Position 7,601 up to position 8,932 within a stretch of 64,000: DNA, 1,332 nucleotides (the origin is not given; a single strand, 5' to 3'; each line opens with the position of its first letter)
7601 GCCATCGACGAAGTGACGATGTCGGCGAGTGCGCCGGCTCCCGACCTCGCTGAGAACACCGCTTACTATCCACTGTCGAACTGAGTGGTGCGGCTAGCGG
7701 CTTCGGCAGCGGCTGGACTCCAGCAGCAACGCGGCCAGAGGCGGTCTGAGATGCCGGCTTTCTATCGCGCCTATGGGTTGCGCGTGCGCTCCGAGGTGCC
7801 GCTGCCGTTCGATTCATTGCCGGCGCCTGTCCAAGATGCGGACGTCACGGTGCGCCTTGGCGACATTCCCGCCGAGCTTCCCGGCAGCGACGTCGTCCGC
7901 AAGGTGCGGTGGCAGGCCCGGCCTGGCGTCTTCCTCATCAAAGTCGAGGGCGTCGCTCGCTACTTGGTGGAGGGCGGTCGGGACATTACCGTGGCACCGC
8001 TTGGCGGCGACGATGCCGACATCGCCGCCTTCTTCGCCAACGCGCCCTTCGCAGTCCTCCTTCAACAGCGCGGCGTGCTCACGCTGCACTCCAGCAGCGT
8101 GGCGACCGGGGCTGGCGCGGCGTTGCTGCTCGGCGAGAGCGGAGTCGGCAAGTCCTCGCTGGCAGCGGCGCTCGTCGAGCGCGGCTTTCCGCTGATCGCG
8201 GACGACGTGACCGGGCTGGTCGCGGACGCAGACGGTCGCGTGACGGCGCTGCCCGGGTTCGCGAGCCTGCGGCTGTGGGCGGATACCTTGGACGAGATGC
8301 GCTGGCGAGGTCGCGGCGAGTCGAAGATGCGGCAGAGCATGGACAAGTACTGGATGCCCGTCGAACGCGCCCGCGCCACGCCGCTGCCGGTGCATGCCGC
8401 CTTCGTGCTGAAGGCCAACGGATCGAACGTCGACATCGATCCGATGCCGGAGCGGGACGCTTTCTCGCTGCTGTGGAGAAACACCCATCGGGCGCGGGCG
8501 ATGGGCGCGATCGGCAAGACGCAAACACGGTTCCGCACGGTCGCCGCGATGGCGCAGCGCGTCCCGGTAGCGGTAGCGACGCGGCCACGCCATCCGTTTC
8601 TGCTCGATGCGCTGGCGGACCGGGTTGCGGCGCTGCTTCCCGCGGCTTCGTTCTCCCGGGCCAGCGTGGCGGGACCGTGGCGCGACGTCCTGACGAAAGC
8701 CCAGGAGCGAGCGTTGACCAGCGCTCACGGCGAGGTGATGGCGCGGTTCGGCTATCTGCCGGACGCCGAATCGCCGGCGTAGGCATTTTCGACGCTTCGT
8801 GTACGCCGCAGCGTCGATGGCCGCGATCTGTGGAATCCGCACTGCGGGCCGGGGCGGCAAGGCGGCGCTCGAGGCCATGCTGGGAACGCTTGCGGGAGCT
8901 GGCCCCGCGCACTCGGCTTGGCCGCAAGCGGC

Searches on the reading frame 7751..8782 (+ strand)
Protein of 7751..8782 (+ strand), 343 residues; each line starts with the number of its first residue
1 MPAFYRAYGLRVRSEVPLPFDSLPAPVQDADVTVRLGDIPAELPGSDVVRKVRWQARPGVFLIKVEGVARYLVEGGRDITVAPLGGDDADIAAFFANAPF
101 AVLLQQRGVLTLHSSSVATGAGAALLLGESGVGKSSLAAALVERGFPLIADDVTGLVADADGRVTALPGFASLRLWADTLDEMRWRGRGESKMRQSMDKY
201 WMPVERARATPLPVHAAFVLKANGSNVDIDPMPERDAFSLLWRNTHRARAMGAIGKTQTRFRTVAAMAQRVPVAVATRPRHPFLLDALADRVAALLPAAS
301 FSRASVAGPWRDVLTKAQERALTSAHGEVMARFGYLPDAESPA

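Call 8: search_protein_families(library=pfam, proteins=[window:7751-8782:+], max_evalue=0.01)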
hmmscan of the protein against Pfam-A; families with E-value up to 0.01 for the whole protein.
window:7751-8782:+ (343 aa): 4 families
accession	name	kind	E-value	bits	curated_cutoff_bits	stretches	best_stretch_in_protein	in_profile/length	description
PF07475.17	Hpr_kinase_C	-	2.2e-08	34.3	33.3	1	124-156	21-53/171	HPr Serine kinase C-terminal domain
PF13191.12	AAA_16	-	6e-05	24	32.6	1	114-143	16-46/167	AAA ATPase domain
PF01293.25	PEPCK_ATP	-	0.002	17.3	26.5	1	102-156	189-242/465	Phosphoenolpyruvate carboxykinase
PF03193.22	RsgA_GTPase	-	0.0074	16.6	30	0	123-143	108-128/174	RsgA GTPase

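Call 9: find_homologous_proteins(query=window:7751-8782:+, max_evalue=0.00001)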
Query window:7751-8782:+ (343 aa): 116 proteins with E <= 0.00001 among 8000 candidates.
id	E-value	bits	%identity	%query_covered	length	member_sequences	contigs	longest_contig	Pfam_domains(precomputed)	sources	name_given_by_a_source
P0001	2.0e-218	742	100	100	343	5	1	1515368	PF07475.18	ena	-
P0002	1.2e-170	585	92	87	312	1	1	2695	PF07475.18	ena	-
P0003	8.8e-155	533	82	88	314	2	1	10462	PF07475.18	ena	-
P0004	6.7e-138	477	78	89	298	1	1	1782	PF07475.18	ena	-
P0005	1.2e-132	460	72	87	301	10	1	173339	PF07475.18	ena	-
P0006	7.9e-129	448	71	88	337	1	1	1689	PF07475.18,PF27840.1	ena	-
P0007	9.4e-120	418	62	89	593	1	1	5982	PF00685.34,PF07475.18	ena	-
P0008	1.2e-110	388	62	85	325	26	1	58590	PF07475.18,PF27840.1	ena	-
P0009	6.4e-107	376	61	85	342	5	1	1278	PF07475.18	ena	-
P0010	2.3e-104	367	60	88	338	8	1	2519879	PF07475.18,PF27840.1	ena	-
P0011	6.0e-104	366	61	89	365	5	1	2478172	PF07475.18,PF27840.1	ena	-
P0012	2.5e-103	364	60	85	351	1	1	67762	PF07475.18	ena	-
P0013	4.1e-103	363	59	84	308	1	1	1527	PF07475.18,PF27840.1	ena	-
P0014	1.2e-101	358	61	85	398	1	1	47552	PF07475.18,PF27840.1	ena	-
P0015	6.0e-101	356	59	85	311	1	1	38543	PF07475.18,PF27840.1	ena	-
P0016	3.4e-100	353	57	90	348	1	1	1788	PF07475.18,PF27840.1,PF13191.13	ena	-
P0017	1.3e-99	352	58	86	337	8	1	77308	PF07475.18,PF27840.1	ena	-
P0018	1.9e-99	351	57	87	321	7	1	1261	PF07475.18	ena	-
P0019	7.5e-99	349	58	85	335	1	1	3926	PF07475.18,PF27840.1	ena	-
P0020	1.3e-98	348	58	85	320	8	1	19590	PF07475.18,PF27840.1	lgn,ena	-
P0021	3.0e-98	347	56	89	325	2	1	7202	PF07475.18,PF27840.1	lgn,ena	-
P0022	5.5e-97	343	56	86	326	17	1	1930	PF07475.18,PF27840.1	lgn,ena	-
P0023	6.8e-97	343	56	89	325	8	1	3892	PF07475.18,PF27840.1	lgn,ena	-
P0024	7.9e-97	342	57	86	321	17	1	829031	PF07475.18,PF27840.1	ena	-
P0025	1.9e-96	341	58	89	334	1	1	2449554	PF07475.18,PF27840.1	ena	-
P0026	4.4e-96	340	57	86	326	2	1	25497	PF07475.18,PF27840.1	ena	-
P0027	4.8e-96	340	57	86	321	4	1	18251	PF07475.18,PF27840.1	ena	-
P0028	2.4e-95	338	56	86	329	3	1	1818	PF07475.18,PF27840.1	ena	-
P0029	3.3e-95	337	57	85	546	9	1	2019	PF05118.22,PF07475.18,PF27840.1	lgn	-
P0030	8.0e-95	336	56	85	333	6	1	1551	PF07475.18,PF27840.1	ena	-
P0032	2.9e-94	334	56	86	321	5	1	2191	PF07475.18,PF27840.1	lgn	-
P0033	5.4e-94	333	54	85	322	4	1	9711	PF07475.18,PF27840.1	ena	-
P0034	9.1e-94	332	56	86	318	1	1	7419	PF07475.18,PF27840.1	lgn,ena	-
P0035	1.1e-93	332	56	86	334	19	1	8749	PF07475.18,PF27840.1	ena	-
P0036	1.3e-93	332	56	86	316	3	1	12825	PF07475.18,PF27840.1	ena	-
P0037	3.3e-93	331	54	84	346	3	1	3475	PF07475.18,PF27840.1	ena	-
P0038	4.4e-93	330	56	86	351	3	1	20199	PF07475.18,PF27840.1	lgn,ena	-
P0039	6.4e-93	330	56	86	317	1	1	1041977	PF07475.18,PF27840.1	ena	-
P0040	1.8e-92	328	56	87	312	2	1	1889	PF07475.18,PF27840.1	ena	-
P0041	5.1e-92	327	56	85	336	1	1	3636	PF07475.18,PF27840.1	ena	-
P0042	8.4e-91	323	54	86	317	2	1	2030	PF07475.18,PF27840.1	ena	-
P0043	3.1e-88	314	55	87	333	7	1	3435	PF07475.18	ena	-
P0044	7.5e-88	313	57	69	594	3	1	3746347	PF13469.13,PF00685.34,PF07475.18,PF27840.1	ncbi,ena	-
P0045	8.5e-87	309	53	86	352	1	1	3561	PF07475.18,PF27840.1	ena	-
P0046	2.2e-86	308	53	85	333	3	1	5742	PF07475.18,PF27840.1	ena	-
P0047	2.8e-83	298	60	70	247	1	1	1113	PF07475.18,PF27840.1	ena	-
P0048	1.9e-82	295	55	85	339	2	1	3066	PF07475.18,PF27840.1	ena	-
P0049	1.2e-81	293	53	85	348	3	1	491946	PF07475.18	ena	-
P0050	1.3e-81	292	53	85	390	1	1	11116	PF07475.18,PF27840.1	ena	-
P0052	2.9e-80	288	49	87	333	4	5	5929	PF07475.18,PF27840.1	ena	-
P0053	6.2e-80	287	51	85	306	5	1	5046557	PF07475.18,PF27840.1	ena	-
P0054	9.3e-80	286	59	70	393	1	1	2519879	PF07475.18,PF27840.1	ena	-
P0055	1.1e-79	286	48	87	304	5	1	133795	PF07475.18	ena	-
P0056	5.4e-78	281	52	85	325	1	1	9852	PF07475.18,PF27840.1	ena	-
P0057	1.7e-77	279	47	87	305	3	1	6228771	PF07475.18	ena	-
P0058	2.8e-77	278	62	66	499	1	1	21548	PF00685.34,PF07475.18,PF27840.1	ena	-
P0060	1.8e-76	275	50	86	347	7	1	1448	PF07475.18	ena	-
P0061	3.0e-76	275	46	87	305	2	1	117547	PF07475.18,PF27840.1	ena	-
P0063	4.5e-76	274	57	73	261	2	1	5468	PF07475.18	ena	-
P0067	1.8e-74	269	47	86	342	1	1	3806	PF07475.18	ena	-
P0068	3.4e-74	268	46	92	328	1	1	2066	PF07475.18,PF27840.1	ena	-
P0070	2.8e-73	265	50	84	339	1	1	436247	PF13671.13,PF07475.18,PF27840.1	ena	-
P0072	5.2e-73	264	60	65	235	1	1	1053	PF07475.18,PF27840.1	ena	-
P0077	3.0e-72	262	47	86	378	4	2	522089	PF07475.18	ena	-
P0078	4.1e-72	261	47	85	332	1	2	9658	PF07475.18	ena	-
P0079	1.0e-71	260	49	86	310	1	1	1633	PF07475.18,PF27840.1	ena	-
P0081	1.3e-70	256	54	68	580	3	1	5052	PF13469.13,PF00685.34,PF07475.18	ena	-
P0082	6.8e-70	254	48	86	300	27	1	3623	PF07475.18,PF27840.1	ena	-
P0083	7.7e-70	254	49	76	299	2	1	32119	PF07475.18,PF27840.1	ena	-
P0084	3.1e-68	248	58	58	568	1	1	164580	PF13469.13,PF00685.34,PF07475.18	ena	-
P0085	2.6e-67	245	61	54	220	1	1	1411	PF07475.18,PF27840.1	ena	-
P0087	6.8e-67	244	48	84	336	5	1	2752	PF07475.18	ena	-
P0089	7.7e-65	237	45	85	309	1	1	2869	PF07475.18,PF27840.1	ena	-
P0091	4.8e-63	231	46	86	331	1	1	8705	PF07475.18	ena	-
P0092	5.2e-63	231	48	85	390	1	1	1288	PF07475.18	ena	-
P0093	1.2e-62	230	45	86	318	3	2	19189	PF07475.18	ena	-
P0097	9.6e-59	217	44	84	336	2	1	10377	PF07475.18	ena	-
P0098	3.7e-58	215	44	86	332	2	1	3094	PF07475.18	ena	-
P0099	2.1e-56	210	42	86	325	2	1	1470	PF01293.26,PF07475.18,PF27840.1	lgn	-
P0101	2.9e-53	199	42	85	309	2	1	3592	PF07475.18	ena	-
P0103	1.4e-51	194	58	49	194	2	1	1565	PF07475.18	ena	-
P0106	2.7e-44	170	69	35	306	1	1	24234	PF07475.18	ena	-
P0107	3.7e-43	166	42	65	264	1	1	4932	PF07475.18,PF27840.1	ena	-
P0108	4.1e-43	166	51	54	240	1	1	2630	PF07475.18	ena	-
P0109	1.2e-34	138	35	85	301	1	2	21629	PF07475.18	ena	-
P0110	4.7e-31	126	34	82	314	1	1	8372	PF07475.18,PF27840.1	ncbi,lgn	-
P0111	1.1e-25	109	46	44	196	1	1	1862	PF07475.18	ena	-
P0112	2.0e-25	108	34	85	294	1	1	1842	PF07475.18,PF27840.1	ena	-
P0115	6.8e-11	60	27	84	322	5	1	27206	PF07475.18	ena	-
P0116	1.1e-10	59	24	80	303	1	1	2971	PF07475.18,PF27840.1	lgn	-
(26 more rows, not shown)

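Call 10: find_encoding_contigs(protein=P0001, flank=6000, max_places=10)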
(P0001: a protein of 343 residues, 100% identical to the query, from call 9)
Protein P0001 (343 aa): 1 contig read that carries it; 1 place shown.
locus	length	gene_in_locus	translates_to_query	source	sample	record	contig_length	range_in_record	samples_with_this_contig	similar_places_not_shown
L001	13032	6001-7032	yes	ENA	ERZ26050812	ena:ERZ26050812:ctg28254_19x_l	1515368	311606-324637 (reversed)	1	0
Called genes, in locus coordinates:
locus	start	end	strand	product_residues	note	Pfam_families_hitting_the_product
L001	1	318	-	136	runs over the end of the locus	-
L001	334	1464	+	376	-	PF00730:HhH-GPD, PF00633:HHH (weak), PF14815:NUDIX_4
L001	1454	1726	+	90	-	PF04362:Iron_traffic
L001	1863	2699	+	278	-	PF05685:Uma2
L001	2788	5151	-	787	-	PF02515:CoA_transf_3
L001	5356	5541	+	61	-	-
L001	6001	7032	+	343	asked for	PF07475:Hpr_kinase_C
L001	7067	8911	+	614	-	PF13522:GATase_6, PF13537:GATase_7, PF00733:Asn_synthase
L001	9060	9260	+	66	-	-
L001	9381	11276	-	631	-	-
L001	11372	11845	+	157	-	PF00258:Flavodoxin_1 (weak), PF03358:FMN_red (weak)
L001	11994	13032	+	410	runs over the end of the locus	PF01053:Cys_Met_Meta_PP, PF06838:Met_gamma_lyase (weak), PF00155:Aminotran_1_2 (weak)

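Call 11: find_encoding_contigs(protein=P0003, flank=8000, max_places=6)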
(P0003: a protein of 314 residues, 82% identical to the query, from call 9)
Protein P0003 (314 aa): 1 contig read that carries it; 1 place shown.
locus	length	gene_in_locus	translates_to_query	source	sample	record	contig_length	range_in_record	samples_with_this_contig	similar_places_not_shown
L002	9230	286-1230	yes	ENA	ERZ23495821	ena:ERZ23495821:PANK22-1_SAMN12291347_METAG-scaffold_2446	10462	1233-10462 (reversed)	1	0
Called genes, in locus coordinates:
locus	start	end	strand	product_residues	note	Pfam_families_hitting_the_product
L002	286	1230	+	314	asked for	PF07475:Hpr_kinase_C (weak)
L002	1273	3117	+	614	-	PF13522:GATase_6, PF13537:GATase_7, PF00733:Asn_synthase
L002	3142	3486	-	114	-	-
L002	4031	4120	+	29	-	-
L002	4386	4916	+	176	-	PF03358:FMN_red, PF00258:Flavodoxin_1 (weak)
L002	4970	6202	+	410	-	PF01053:Cys_Met_Meta_PP, PF06838:Met_gamma_lyase (weak), PF00155:Aminotran_1_2 (weak)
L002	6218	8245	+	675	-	PF07690:MFS_1, PF00854:PTR2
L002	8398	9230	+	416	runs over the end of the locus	PF07260:ANKH (faint)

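Call 20: find_related_loci(query=A2, collection=genome_contigs, flank=6000)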
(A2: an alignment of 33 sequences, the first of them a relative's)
Query A2 (343 aa) in genome_contigs; peptide patterns used: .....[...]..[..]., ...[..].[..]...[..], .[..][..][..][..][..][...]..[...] (x = any residue, [..] = any of these).
600 stretches matched a pattern (row limit reached: there are more); 54 encode a relative of the query (tblastn E <= 1e-3); 54 distinct loci.
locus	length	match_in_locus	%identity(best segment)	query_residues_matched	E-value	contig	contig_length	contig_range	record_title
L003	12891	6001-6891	62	4-296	2e-108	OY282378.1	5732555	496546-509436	MAG: uncultured Gammaproteobacteria bacterium genome assembly, chromosome: 1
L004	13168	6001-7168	50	2-340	9e-79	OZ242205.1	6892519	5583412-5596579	MAG: Vicinamibacterales bacterium isolate eeb0043e-0032-4cf8-a264-719f6bba5173 genome assembly, chromosome: 1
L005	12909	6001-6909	48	1-294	1e-74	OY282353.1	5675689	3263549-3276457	MAG: uncultured Gammaproteobacteria bacterium genome assembly, chromosome: 1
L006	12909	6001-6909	48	1-294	5e-75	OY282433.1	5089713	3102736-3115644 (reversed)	MAG: uncultured Gammaproteobacteria bacterium genome assembly, chromosome: 1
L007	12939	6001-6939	43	5-313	9e-73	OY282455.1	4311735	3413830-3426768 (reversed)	MAG: uncultured Pseudomonadales bacterium genome assembly, chromosome: 1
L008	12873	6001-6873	49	5-292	4e-77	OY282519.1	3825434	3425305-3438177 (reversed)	MAG: uncultured Pseudomonadales bacterium genome assembly, chromosome: 1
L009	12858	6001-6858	43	7-291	5e-59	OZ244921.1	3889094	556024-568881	MAG: Candidatus Azophilus sp. isolate 58b071f3-d8bb-44fc-ae66-0b25798c9caf genome assembly, chromosome: 1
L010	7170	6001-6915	40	4-308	3e-58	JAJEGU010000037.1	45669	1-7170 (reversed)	MAG: Pseudomonadales bacterium isolate p16x57bins.39 k141_834468, whole genome shotgun sequence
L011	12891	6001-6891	42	5-298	4e-53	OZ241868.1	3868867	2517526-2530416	MAG: Alphaproteobacteria bacterium isolate b4ae9bc1-5738-42e5-b173-7ca6ead8d003 genome assembly, chromosome: 1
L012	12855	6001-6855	40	4-289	8e-55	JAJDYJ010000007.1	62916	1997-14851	MAG: Pseudomonadales bacterium isolate jk18x34bins.22 k141_121127, whole genome shotgun sequence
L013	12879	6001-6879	44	5-297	6e-58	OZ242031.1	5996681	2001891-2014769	MAG: Candidatus Rariloculaceae bacterium isolate a5421204-da08-4551-a270-5214cadbb2a1 genome assembly, chromosome: 1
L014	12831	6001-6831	33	4-278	1e-36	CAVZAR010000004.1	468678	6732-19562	MAG: uncultured proteobacterium isolate MFD02416.bin.1.127 genome assembly, contig: contig_40448, whole genome shotgun s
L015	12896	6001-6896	56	5-299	1e-70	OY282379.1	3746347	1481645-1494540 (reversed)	MAG: uncultured Pseudomonadales bacterium genome assembly, chromosome: 1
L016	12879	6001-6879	34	4-294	1e-33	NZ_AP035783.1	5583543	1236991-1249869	Acidovorax sacchari strain HC-19 chromosome, complete genome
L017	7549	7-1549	31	71-338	2e-31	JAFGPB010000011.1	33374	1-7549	MAG: Bacteroidales bacterium isolate Zod_Metabat.669 k87_1103968, whole genome shotgun sequence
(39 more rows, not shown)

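Call 26: find_related_loci(query=A2, collection=metagenome_contigs, flank=5000)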
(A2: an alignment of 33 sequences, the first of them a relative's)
Query A2 (343 aa) in metagenome_contigs; peptide patterns used: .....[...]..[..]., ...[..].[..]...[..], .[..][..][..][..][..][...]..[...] (x = any residue, [..] = any of these).
600 stretches matched a pattern (row limit reached: there are more); 84 encode a relative of the query (tblastn E <= 1e-3); the best 80 are kept; 80 distinct loci.
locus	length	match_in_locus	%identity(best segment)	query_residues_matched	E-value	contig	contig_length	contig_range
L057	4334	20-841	38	26-300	3e-40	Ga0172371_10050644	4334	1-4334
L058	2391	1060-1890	35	4-278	2e-39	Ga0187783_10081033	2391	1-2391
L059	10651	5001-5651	34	4-221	3e-36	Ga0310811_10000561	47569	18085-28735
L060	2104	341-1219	34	5-292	3e-36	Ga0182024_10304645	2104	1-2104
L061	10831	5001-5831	35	5-278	6e-36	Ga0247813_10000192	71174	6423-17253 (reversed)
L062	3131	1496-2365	33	4-295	4e-35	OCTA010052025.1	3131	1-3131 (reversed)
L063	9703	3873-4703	34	5-278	3e-35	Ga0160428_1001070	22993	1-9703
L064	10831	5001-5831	33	5-278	2e-32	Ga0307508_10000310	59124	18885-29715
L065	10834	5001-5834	33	5-278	1e-29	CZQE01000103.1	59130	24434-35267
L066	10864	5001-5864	32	5-292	8e-29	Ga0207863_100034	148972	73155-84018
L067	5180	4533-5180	37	9-220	6e-29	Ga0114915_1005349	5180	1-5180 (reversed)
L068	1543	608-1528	35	8-304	1e-28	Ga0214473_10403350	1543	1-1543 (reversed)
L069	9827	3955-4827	31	5-294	6e-28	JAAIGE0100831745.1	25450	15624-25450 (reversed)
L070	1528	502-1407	30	5-296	9e-27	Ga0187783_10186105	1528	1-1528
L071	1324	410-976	37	4-186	2e-26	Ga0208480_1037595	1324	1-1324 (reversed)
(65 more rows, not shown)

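Call 28: find_encoding_contigs(protein=P0005, flank=8000, max_places=6)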
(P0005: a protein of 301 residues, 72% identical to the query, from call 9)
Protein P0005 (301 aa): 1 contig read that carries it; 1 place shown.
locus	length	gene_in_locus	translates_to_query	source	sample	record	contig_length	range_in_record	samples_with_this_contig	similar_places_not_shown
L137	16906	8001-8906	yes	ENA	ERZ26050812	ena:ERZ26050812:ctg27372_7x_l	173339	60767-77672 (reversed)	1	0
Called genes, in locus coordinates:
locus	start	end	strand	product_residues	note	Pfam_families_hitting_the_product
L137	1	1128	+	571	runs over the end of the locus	PF01555:N6_N4_Mtase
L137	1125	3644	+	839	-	PF04851:ResIII, PF00270:DEAD (faint)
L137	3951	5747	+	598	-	PF00005:ABC_tran, PF02463:SMC_N (faint), PF13304:AAA_21 (faint)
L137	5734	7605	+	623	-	PF00005:ABC_tran, PF00448:SRP54 (weak), PF13304:AAA_21 (faint)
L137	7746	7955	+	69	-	-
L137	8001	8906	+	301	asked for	PF07475:Hpr_kinase_C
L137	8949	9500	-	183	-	PF20101:DUF6491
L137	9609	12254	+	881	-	PF00497:SBP_bac_3 (weak)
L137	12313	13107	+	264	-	-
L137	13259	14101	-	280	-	PF13749:HATPase_c_4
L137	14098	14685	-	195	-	PF08327:AHSA1 (weak)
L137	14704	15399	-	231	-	PF00702:Hydrolase, PF13419:HAD_2 (faint)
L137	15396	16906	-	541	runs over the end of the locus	PF00501:AMP-binding, PF13193:AMP-binding_C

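Call 29: find_encoding_contigs(protein=P0002, flank=8000, max_places=6)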
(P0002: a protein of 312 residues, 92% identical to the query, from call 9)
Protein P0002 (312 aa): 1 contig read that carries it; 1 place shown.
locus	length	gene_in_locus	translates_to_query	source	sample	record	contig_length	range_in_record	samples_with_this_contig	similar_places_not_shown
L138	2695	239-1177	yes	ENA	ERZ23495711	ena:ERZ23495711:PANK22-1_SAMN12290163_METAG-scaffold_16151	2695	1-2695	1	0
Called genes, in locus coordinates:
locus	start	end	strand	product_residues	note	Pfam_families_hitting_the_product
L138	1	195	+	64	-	?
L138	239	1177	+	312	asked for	PF07475:Hpr_kinase_C (weak)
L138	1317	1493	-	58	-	-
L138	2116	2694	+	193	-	?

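Call 32: find_encoding_contigs(protein=P0008, flank=8000, max_places=8)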
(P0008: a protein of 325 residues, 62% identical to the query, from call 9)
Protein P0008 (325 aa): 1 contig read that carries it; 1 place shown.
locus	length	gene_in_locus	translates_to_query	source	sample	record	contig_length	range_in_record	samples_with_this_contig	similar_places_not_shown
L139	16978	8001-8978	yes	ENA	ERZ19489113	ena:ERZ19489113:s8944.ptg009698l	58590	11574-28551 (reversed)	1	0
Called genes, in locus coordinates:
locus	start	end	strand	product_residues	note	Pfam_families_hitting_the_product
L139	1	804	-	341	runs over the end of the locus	PF00378:ECH_1, PF00106:adh_short, PF13561:adh_short_C2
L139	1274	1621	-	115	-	-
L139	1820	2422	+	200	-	-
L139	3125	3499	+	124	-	PF00106:adh_short, PF13561:adh_short_C2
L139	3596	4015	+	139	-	PF04828:GFA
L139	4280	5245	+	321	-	PF14226:DIOX_N, PF03171:2OG-FeII_Oxy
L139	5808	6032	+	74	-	-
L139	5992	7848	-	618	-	PF13522:GATase_6, PF13537:GATase_7, PF00733:Asn_synthase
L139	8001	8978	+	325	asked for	PF27840:ScmC (faint), PF07475:Hpr_kinase_C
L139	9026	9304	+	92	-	-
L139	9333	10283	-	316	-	PF00296:Bac_luciferase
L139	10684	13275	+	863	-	PF01555:N6_N4_Mtase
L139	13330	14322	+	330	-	PF10987:DUF2806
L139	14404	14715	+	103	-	PF01909:NTP_transf_2, PF18765:Polbeta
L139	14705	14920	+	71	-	PF01934:HepT-like (weak)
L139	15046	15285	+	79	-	-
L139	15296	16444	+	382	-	PF13191:AAA_16, PF13401:AAA_22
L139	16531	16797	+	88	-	-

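Call 33: find_encoding_contigs(protein=P0010, flank=8000, max_places=8)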
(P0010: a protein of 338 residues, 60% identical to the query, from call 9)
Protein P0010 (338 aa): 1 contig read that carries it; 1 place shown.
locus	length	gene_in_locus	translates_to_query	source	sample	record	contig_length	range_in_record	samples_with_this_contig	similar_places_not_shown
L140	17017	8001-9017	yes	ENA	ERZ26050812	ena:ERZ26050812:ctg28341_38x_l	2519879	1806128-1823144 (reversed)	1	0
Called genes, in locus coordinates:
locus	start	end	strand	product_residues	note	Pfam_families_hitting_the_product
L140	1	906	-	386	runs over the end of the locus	PF02771:Acyl-CoA_dh_N, PF02770:Acyl-CoA_dh_M, PF00441:Acyl-CoA_dh_1, PF08028:Acyl-CoA_dh_2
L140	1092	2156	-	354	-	PF02737:3HCDH_N, PF00725:3HCDH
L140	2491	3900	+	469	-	PF12710:HAD (faint), PF01040:UbiA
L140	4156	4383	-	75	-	-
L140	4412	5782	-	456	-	PF00909:Ammonium_transp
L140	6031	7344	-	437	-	PF01053:Cys_Met_Meta_PP, PF01041:DegT_DnrJ_EryC1 (weak)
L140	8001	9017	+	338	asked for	PF27840:ScmC (weak), PF07475:Hpr_kinase_C (weak)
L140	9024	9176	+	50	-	PF13586:DDE_Tnp_1_2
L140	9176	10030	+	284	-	PF13469:Sulfotransfer_3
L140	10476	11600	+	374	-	PF01501:Glyco_transf_8 (weak)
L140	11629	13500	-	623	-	PF13522:GATase_6, PF13537:GATase_7, PF00733:Asn_synthase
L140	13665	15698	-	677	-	PF27840:ScmC (weak), PF07475:Hpr_kinase_C, PF00685:Sulfotransfer_1, PF13469:Sulfotransfer_3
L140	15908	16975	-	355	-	PF06983:3-dmu-9_3-mt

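Call 34: find_encoding_contigs(protein=P0011, flank=8000, max_places=8)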
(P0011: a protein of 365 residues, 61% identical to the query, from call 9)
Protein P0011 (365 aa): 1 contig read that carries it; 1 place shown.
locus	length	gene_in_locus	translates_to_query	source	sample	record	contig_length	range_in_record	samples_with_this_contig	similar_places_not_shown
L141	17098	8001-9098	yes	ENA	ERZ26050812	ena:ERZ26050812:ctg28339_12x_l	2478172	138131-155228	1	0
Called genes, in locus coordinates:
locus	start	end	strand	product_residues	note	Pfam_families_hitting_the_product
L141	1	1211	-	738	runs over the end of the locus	PF02629:CoA_binding (weak), PF13380:CoA_binding_2, PF13607:Succ_CoA_lig, PF19045:Ligase_CoA_2, PF13549:ATP-grasp_5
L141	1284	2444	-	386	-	PF02771:Acyl-CoA_dh_N, PF02770:Acyl-CoA_dh_M, PF00441:Acyl-CoA_dh_1 (weak)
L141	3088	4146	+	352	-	PF06707:DUF1194 (faint), PF00092:VWA, PF13519:VWA_2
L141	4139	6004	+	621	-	PF13519:VWA_2, PF07719:TPR_2 (faint)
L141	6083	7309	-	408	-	PF07690:MFS_1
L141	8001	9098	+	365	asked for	PF27840:ScmC (weak), PF07475:Hpr_kinase_C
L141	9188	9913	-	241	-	-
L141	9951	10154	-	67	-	-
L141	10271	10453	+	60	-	-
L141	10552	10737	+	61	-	-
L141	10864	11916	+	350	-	PF01501:Glyco_transf_8 (weak)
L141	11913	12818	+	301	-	PF13469:Sulfotransfer_3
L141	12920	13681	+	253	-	PF05685:Uma2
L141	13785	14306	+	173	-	PF21321:HTH_66 (faint)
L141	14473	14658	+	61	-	-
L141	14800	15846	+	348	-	PF01501:Glyco_transf_8 (weak)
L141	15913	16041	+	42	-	-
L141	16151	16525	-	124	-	-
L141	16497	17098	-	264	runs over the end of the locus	-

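Call 35: search_protein_families(library=pfam, proteins=[P0008, P0010, P0024], max_evalue=0.01)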
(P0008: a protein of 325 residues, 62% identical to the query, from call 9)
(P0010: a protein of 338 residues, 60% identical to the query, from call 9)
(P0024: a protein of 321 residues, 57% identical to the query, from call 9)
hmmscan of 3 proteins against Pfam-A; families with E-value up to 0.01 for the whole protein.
P0008 (325 aa): 4 families
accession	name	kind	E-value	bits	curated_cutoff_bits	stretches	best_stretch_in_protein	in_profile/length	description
PF07475.17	Hpr_kinase_C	-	2.3e-08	34.2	33.3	1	118-162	9-53/171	HPr Serine kinase C-terminal domain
PF01695.23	IstB_IS21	-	0.0035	17.3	24.1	1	108-148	73-113/238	IstB-like ATP binding protein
PF13191.12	AAA_16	-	0.0057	17.6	32.6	1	117-149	14-46/167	AAA ATPase domain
PF13671.12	AAA_33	-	0.007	17.1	27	0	130-186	2-42/143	AAA domain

P0010 (338 aa): 4 families
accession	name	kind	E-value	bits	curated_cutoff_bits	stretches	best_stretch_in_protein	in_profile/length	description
PF07475.17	Hpr_kinase_C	-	3.9e-07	30.2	33.3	1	130-163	20-53/171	HPr Serine kinase C-terminal domain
PF13671.12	AAA_33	-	0.00014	22.6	27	1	132-211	3-66/143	AAA domain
PF13191.12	AAA_16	-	0.00034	21.6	32.6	1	122-155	15-55/167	AAA ATPase domain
PF01695.23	IstB_IS21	-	0.007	16.3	24.1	0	109-149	73-113/238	IstB-like ATP binding protein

P0024 (321 aa): 2 families
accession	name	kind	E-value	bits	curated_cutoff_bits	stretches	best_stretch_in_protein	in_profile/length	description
PF07475.17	Hpr_kinase_C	-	8.8e-08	32.3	33.3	1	130-165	18-53/171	HPr Serine kinase C-terminal domain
PF13191.12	AAA_16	-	0.0023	18.9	32.6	1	129-152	23-46/167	AAA ATPase domain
